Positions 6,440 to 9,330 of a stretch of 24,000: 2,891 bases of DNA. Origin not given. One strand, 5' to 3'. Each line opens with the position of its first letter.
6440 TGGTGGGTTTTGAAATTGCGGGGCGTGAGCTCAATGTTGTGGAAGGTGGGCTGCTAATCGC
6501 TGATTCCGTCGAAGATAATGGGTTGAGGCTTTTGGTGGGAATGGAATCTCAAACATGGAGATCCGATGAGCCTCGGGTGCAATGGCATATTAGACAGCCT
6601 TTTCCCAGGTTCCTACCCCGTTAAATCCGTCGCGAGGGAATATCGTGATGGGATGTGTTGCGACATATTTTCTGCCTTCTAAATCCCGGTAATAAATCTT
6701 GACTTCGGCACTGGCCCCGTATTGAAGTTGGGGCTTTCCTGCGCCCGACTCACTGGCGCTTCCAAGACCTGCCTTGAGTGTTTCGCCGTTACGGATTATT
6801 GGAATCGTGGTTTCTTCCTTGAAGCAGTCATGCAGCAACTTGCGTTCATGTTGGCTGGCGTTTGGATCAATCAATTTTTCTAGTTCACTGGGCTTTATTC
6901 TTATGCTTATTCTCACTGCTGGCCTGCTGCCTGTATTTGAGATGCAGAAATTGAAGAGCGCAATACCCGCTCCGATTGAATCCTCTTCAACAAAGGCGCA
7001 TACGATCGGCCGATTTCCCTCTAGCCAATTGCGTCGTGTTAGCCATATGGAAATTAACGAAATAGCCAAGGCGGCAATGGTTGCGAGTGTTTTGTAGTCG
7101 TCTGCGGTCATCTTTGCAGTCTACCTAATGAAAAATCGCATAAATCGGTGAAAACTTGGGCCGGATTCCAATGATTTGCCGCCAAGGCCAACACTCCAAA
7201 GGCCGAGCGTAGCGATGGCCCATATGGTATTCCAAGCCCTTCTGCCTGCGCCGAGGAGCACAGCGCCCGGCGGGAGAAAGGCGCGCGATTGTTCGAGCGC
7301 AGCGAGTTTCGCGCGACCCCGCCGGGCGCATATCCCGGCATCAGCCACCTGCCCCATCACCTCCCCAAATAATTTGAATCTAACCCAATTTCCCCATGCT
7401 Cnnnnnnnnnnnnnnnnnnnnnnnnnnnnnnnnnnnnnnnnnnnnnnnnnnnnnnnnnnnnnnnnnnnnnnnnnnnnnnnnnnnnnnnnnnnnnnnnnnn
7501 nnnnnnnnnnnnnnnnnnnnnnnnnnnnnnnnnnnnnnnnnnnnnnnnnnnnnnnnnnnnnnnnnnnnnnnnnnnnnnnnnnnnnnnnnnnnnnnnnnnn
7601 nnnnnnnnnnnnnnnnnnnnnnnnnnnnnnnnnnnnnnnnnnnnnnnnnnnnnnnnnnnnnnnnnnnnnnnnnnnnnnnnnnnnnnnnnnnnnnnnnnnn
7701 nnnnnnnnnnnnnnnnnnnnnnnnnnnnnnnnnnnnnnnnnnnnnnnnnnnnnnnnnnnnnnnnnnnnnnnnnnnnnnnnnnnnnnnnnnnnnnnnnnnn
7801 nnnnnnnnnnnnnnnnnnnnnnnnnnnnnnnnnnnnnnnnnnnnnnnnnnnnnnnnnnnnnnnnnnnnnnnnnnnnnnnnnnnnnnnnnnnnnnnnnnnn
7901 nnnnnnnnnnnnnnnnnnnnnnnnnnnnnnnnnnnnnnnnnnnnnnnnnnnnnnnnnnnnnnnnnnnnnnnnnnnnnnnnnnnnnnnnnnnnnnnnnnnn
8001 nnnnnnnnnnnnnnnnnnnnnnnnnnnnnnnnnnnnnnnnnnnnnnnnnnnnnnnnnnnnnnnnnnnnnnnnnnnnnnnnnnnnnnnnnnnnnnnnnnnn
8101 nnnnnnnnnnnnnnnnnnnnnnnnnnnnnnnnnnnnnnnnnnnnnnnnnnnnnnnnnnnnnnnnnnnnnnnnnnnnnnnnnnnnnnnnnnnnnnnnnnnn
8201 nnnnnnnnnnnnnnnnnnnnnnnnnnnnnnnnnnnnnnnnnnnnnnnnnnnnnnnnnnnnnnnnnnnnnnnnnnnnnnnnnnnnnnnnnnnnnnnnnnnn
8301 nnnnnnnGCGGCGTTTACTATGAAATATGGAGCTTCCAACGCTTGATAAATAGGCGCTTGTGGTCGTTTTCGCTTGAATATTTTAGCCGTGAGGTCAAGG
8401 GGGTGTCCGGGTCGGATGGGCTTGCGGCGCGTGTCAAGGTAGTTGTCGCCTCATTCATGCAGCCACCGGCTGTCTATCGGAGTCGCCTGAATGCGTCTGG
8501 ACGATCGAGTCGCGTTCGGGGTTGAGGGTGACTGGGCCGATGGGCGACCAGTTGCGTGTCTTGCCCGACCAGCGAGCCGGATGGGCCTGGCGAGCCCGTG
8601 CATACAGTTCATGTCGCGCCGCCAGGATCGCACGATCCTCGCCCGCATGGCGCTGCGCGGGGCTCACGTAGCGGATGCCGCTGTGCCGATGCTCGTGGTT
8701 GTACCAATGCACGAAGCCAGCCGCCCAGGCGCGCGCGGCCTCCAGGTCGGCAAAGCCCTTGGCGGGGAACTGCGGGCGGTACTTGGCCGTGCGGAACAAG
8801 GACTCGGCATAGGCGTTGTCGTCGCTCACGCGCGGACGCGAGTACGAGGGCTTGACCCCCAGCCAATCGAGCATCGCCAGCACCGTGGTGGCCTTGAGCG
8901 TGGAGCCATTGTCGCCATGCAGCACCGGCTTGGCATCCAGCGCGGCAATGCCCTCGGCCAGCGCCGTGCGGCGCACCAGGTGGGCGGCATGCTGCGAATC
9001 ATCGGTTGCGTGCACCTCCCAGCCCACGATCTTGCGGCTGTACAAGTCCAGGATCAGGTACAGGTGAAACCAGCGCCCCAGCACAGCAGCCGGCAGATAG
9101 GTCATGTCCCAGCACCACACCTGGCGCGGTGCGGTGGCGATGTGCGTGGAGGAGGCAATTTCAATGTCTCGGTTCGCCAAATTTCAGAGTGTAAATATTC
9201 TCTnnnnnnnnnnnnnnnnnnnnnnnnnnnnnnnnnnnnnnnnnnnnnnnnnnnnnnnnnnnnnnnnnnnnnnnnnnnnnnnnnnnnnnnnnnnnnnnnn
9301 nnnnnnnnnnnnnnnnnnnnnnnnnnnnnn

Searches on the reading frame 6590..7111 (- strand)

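Call 6: search_protein_families(library=pfam, proteins=[window:6590-7111:-], max_evalue=0.001)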
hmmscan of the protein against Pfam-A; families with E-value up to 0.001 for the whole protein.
window:6590-7111:- (173 aa): 0 families

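Call 88: search_protein_families(library=padloc, proteins=[window:6590-7111:-], max_evalue=1)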
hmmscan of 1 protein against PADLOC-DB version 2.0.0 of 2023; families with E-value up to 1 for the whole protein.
window:6590-7111:- (173 aa): 0 families

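Call 89: search_protein_families(library=phrogs, proteins=[window:6590-7111:-], max_evalue=1)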
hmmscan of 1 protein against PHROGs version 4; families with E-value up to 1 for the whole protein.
window:6590-7111:- (173 aa): 2 families
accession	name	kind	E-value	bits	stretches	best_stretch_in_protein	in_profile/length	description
phrog_9607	-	unknown function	1.2e-05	26.2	1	9-80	17-85/179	-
phrog_11802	-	unknown function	0.041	14.5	1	8-75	25-90/230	-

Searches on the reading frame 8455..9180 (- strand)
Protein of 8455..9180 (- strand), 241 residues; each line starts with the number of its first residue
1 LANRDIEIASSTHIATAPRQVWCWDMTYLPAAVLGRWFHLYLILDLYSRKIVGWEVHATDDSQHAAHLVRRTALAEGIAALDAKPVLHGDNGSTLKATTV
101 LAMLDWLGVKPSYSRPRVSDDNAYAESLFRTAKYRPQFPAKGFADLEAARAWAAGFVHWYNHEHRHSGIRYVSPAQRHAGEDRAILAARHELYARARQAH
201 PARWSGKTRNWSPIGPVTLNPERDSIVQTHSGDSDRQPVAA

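Call 4: search_protein_families(library=pfam, proteins=[window:8455-9180:-], max_evalue=0.01)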
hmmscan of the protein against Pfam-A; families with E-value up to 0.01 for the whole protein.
window:8455-9180:- (241 aa): 3 families
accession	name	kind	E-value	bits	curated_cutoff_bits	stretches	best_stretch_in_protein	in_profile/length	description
PF00665.32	rve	-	4.1e-18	66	32.6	1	16-117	2-100/102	Integrase core domain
PF13683.12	rve_3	-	7.3e-15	54.9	26.5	1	108-174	2-67/67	Integrase core domain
PF13333.12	rve_2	-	0.0056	17.2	22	1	142-176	16-50/56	Integrase core domain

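Call 5: search_protein_families(library=ncbifam, proteins=[window:8455-9180:-], max_evalue=0.01)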
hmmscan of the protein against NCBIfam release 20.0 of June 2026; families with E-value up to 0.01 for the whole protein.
window:8455-9180:- (241 aa): 5 families
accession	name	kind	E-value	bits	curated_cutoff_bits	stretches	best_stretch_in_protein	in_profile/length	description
NF033516.0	transpos_IS3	equivalog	3.2e-43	148.4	160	1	13-177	210-368/369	IS3 family transposase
NF033577.2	transpos_IS481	equivalog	8.1e-18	64.9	224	1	16-177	126-283/284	IS481 family transposase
NF006918.0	PRK09409.1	subfamily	1.1e-06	28.4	597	1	19-176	126-283/301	IS2 transposase TnpB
NF033587.1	transpos_IS6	equivalog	6.6e-05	22.7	125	1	17-162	65-200/202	IS6 family transposase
NF033546.1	transpos_IS21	equivalog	0.00022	20.9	160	1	99-186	204-289/294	IS21 family transposase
